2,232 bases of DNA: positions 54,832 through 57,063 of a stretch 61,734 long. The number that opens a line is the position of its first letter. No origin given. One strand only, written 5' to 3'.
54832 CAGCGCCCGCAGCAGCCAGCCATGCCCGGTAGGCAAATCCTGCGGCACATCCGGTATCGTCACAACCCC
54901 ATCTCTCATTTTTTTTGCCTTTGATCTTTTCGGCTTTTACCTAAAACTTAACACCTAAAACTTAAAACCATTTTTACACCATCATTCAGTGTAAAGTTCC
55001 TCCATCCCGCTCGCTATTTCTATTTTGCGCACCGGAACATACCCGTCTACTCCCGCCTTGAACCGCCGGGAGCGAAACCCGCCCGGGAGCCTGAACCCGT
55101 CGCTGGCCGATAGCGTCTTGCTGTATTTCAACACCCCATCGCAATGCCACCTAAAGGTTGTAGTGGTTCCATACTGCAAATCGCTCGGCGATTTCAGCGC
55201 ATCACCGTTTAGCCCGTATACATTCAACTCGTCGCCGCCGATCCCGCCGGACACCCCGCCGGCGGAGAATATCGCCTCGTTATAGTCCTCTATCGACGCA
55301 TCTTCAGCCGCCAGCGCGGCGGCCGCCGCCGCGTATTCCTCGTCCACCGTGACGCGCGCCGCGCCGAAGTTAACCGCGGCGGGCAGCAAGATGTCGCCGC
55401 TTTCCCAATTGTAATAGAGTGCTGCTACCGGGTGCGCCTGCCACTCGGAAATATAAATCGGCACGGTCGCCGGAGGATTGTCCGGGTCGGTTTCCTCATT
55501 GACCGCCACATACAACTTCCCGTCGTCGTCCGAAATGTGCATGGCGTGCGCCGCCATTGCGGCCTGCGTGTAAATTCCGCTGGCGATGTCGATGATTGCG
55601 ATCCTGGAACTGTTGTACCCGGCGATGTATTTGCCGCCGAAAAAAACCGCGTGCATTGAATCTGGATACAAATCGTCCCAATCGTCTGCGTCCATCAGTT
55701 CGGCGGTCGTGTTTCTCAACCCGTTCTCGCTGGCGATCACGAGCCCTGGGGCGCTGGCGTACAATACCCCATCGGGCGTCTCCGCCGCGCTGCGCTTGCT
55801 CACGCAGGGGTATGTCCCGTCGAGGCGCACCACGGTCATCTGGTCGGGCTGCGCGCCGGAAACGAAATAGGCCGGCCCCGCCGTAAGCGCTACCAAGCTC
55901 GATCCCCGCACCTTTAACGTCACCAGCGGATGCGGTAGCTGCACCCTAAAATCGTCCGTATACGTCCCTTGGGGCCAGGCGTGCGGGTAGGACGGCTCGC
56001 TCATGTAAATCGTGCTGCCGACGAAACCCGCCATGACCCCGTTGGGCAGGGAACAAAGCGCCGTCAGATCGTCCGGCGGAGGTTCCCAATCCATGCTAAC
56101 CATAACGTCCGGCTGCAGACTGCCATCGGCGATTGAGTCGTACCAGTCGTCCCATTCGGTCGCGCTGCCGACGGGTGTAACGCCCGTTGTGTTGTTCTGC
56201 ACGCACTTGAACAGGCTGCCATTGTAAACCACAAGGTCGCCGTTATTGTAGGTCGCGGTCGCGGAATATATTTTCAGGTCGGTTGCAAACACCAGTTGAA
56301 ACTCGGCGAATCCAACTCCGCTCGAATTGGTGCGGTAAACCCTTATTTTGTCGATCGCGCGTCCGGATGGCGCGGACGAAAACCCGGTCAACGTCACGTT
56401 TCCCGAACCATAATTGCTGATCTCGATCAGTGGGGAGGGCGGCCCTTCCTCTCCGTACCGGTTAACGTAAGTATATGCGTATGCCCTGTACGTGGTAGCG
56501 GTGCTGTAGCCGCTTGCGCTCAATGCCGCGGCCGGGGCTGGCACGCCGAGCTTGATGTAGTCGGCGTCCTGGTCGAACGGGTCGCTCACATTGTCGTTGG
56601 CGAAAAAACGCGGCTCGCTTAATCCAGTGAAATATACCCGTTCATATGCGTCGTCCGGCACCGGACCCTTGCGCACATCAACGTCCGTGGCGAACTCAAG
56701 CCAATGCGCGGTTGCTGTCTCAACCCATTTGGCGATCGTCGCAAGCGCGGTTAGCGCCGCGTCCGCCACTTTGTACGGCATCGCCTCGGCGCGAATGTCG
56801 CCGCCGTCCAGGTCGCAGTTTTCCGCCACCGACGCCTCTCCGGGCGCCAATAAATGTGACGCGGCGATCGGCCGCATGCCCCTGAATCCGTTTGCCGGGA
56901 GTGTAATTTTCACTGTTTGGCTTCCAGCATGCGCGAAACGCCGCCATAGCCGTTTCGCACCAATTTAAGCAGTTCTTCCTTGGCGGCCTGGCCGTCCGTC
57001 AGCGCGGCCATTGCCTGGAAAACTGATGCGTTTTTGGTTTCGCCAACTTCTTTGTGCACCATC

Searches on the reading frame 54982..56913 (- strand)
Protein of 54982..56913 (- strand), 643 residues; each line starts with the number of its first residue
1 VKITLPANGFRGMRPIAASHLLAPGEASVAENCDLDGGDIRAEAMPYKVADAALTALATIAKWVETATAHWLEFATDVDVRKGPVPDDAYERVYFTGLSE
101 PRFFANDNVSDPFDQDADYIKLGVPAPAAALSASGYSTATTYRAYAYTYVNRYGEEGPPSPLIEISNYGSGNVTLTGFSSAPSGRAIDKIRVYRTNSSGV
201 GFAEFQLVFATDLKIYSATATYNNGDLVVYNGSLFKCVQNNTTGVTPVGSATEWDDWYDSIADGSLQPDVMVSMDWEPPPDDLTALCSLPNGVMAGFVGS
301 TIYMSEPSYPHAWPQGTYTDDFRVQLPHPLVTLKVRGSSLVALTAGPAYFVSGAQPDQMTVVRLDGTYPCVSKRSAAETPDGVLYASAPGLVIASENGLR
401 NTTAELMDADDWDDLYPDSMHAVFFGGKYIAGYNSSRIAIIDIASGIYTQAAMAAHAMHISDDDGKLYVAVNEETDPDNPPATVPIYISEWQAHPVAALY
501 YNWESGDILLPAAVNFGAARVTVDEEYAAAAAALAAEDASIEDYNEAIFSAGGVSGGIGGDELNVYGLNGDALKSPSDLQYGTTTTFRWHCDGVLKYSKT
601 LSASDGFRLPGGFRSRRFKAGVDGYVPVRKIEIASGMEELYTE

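Call 29: search_protein_families(library=phrogs, proteins=[window:54982-56913:-], max_evalue=0.00001)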
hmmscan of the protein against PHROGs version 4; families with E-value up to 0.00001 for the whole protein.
window:54982-56913:- (643 aa): 2 families
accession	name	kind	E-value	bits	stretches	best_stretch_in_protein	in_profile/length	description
phrog_511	-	head and packaging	3.5e-100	337.6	2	257-640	540-858/862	internal virion protein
phrog_17680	-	unknown function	6.6e-28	99.1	1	9-220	8-227/356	-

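Call 88: search_protein_families(library=pfam, proteins=[window:54982-56913:-], max_evalue=0.001)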
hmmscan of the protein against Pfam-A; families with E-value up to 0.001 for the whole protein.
window:54982-56913:- (643 aa): 1 family
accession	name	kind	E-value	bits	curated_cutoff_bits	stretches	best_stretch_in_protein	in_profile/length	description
PF02839.19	CBM_5_12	-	1.2e-06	28.8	26.2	1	216-245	2-30/44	Carbohydrate-binding module family 5/12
